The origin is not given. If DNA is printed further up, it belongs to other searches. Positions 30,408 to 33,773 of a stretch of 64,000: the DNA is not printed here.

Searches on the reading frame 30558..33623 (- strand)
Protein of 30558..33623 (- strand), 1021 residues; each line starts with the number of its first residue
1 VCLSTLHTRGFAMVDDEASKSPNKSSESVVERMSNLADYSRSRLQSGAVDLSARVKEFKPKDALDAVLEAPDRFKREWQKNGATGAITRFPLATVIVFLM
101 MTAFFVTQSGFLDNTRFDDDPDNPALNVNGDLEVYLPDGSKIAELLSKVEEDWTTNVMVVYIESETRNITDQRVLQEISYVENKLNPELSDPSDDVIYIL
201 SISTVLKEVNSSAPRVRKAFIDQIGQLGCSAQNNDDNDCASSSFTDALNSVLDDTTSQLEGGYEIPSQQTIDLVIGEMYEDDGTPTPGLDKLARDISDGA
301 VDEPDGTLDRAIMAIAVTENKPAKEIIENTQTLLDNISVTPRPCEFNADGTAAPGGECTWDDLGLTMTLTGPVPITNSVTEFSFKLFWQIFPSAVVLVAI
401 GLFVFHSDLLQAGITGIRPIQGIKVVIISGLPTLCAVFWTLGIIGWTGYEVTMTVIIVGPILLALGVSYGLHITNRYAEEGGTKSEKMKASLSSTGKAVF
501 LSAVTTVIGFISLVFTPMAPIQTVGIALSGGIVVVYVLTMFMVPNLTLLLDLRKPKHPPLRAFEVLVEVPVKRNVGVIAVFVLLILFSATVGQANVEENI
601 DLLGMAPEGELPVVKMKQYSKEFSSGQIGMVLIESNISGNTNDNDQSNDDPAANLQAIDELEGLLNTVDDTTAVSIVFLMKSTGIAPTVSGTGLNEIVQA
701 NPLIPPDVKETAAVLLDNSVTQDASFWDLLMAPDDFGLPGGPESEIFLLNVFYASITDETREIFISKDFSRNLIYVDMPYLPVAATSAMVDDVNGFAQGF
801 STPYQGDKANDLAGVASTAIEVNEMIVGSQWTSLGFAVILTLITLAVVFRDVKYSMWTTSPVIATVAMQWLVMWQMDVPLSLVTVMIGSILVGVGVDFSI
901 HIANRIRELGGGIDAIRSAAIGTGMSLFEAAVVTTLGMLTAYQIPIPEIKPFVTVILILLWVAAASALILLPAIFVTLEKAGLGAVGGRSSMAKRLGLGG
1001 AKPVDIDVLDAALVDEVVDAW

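Call 46: search_protein_families(library=pfam, proteins=[window:30558-33623:-], max_evalue=0.00001)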
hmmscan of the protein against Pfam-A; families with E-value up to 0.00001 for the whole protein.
window:30558-33623:- (1021 aa): 2 families
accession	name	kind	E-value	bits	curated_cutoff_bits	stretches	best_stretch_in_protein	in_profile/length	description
PF03176.21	MMPL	-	5.2e-21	75.4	20.5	2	364-553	122-305/333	MMPL family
PF12349.14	Sterol-sensing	-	8.3e-07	29.4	22.3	1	431-553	14-138/153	Sterol-sensing domain of SREBP cleavage-activation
